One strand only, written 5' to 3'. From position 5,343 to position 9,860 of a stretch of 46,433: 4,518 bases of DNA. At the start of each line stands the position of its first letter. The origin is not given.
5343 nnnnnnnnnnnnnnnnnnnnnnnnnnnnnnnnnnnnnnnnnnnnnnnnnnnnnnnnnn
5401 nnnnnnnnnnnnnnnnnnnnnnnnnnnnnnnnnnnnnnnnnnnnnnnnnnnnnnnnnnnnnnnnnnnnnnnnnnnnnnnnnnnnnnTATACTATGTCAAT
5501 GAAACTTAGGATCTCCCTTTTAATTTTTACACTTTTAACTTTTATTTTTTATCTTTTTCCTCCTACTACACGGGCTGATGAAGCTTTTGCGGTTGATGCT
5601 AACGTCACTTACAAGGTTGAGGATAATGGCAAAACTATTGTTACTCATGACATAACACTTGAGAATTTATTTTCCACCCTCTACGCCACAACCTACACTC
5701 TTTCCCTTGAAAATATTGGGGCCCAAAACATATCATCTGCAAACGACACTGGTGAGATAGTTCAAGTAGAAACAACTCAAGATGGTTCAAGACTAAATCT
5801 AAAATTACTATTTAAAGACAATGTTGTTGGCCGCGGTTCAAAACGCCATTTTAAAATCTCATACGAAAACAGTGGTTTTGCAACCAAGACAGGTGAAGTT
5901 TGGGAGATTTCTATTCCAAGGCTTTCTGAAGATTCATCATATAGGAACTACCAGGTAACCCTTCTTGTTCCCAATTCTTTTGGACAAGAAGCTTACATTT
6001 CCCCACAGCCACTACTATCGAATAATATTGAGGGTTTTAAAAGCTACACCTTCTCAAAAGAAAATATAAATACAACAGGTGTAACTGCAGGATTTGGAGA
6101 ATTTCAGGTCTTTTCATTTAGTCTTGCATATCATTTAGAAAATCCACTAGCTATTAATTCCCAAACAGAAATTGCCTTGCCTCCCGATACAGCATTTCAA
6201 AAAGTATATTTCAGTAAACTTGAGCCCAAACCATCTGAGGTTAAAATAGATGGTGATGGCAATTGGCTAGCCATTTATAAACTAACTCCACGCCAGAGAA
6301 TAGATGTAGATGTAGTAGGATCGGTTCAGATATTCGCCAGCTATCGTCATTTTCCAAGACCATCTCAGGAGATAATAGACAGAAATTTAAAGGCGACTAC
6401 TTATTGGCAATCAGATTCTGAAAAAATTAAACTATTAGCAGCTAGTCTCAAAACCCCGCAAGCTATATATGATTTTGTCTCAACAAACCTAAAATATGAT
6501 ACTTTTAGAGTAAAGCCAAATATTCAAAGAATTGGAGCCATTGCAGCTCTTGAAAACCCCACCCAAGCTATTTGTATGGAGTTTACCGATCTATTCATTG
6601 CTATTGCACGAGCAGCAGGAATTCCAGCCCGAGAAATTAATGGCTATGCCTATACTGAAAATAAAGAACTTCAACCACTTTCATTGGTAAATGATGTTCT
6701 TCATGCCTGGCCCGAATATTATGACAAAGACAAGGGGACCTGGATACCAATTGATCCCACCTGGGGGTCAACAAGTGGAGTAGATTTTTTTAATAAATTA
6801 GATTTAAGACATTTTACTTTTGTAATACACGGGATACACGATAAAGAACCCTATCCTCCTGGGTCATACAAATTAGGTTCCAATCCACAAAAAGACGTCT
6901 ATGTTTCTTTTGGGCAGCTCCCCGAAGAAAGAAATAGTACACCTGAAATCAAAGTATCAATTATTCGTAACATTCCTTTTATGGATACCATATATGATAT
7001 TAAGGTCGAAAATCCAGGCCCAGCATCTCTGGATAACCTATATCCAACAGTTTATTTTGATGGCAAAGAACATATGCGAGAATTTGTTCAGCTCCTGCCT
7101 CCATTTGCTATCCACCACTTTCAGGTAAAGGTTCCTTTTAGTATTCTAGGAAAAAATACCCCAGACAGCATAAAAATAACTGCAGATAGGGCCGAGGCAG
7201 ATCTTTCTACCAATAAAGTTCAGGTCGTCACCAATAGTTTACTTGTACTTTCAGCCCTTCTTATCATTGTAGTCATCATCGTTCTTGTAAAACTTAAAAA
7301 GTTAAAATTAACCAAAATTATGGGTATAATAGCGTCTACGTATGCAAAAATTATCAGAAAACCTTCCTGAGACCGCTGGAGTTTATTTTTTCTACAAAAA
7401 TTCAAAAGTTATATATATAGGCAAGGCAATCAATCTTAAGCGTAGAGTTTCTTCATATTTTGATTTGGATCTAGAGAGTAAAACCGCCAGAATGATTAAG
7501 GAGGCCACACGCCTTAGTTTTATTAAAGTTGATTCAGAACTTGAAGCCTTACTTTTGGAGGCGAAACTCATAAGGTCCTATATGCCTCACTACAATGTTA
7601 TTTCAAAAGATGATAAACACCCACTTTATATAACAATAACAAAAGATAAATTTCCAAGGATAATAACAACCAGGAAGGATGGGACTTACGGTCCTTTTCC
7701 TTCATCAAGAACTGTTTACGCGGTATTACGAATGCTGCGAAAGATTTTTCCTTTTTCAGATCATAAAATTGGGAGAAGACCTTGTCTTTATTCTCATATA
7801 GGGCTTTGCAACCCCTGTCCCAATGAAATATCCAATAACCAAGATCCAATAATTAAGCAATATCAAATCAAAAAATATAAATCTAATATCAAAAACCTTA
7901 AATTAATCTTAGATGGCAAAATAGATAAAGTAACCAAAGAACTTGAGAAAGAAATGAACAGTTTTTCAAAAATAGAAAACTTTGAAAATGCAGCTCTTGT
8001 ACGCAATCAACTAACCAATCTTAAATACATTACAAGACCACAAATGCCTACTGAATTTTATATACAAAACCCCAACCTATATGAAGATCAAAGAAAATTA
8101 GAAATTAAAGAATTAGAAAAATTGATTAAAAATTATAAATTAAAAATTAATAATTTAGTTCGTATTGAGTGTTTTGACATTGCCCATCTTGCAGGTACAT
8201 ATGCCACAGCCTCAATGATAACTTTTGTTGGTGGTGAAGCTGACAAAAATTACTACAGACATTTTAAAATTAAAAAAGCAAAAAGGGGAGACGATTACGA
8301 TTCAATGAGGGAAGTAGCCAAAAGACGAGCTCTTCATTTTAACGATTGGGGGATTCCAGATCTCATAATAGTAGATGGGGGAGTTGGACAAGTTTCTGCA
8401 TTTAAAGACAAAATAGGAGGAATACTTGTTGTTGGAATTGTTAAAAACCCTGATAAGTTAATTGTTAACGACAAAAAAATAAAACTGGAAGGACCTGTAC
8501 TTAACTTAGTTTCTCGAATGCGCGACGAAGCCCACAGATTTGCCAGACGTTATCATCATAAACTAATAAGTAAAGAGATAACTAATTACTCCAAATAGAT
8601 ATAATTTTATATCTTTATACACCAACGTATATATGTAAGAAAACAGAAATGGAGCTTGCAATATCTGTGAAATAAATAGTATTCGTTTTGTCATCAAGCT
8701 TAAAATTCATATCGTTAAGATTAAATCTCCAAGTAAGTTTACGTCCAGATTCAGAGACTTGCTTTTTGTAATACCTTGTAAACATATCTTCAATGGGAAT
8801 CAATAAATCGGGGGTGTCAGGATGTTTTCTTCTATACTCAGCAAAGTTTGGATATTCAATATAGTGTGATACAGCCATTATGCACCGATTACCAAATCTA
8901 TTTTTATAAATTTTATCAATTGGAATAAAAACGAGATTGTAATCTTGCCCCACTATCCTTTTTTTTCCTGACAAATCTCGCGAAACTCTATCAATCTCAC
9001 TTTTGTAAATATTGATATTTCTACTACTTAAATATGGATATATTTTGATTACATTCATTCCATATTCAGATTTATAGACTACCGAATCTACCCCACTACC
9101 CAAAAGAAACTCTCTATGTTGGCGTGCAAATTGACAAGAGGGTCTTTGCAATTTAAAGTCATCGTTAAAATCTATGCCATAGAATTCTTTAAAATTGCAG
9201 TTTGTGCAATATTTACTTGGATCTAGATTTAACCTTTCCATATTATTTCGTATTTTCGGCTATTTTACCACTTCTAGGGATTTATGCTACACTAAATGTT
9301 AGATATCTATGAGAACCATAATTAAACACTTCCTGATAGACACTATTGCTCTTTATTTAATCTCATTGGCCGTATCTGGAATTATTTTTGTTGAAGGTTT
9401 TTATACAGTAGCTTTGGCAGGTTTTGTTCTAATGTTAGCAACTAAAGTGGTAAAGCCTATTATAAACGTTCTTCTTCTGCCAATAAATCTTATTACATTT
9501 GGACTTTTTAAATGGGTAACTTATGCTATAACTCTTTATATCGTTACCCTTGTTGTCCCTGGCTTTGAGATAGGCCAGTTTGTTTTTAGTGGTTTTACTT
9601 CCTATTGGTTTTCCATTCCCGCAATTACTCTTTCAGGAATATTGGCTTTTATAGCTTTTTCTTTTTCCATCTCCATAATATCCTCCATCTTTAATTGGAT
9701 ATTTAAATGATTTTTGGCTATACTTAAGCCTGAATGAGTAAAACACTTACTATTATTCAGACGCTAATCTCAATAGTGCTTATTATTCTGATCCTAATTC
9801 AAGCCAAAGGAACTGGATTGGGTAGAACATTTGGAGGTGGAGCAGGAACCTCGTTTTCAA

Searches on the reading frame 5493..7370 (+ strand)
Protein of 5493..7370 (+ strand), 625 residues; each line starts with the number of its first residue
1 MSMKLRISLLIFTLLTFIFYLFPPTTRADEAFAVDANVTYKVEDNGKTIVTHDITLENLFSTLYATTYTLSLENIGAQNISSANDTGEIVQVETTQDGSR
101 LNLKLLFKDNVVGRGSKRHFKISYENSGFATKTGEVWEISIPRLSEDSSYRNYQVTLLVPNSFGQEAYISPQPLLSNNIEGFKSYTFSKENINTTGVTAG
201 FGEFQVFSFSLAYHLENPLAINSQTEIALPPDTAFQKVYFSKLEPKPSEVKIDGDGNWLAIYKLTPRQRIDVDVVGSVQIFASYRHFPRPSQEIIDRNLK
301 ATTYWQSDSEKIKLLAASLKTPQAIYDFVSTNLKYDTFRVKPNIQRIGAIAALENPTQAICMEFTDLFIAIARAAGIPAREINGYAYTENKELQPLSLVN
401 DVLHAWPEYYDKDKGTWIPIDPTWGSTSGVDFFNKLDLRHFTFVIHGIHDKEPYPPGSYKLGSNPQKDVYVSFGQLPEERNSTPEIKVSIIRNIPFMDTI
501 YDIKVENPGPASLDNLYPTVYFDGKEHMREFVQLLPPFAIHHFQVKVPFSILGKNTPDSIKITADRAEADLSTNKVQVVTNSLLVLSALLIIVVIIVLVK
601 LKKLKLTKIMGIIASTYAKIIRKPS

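Call 19: search_protein_families(library=pfam, proteins=[window:5493-7370:+], max_evalue=0.001)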
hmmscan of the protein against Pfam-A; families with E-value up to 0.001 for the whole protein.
window:5493-7370:+ (625 aa): 1 family
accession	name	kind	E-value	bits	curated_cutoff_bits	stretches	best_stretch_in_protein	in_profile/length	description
PF01841.26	Transglut_core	-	6.1e-18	65.5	23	1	319-422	15-108/108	Transglutaminase-like superfamily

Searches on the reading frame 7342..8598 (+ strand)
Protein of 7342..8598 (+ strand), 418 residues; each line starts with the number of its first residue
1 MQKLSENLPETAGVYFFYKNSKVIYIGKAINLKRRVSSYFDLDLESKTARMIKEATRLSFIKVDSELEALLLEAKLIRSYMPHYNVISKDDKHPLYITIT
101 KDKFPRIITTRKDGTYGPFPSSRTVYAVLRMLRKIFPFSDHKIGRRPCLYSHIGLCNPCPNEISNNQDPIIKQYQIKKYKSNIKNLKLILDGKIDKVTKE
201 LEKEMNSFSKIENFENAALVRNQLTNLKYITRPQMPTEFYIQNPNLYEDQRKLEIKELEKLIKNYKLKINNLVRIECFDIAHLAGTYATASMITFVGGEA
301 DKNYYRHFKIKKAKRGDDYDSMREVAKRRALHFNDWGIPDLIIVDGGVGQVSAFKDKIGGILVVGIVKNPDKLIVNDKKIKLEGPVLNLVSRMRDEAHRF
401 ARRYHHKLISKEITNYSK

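Call 19: search_protein_families(library=pfam, proteins=[window:7342-8598:+], max_evalue=0.001)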
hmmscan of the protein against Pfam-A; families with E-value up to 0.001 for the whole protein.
window:7342-8598:+ (418 aa): 4 families
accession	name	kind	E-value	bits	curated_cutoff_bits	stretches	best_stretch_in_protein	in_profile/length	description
PF08459.17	UvrC_RNaseH_dom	-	1.9e-37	129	22.3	1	268-401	5-158/159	UvrC RNAse H endonuclease domain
PF01541.30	GIY-YIG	-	1.1e-07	32.5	22.6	1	13-85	3-78/78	GIY-YIG catalytic domain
PF02151.25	UVR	-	3.1e-07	30.4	21.5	1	195-229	1-35/36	UvrB/uvrC motif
PF10858.15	DUF2659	-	0.00025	21.2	27.7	1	218-288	38-108/216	Protein of unknown function (DUF2659)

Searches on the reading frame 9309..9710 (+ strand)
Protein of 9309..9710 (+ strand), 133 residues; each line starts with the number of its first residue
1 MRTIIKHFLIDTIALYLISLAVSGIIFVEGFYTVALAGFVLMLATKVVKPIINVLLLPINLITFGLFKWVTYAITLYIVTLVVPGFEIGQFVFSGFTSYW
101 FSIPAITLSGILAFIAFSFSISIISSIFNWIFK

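Call 19: search_protein_families(library=pfam, proteins=[window:9309-9710:+], max_evalue=0.001)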
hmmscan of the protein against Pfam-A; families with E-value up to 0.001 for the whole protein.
window:9309-9710:+ (133 aa): 1 family
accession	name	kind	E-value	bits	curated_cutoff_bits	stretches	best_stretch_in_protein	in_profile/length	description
PF04020.18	Phage_holin_4_2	-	1.3e-14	55.1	28.8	1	4-94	3-92/105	Mycobacterial 4 TMS phage holin, superfamily IV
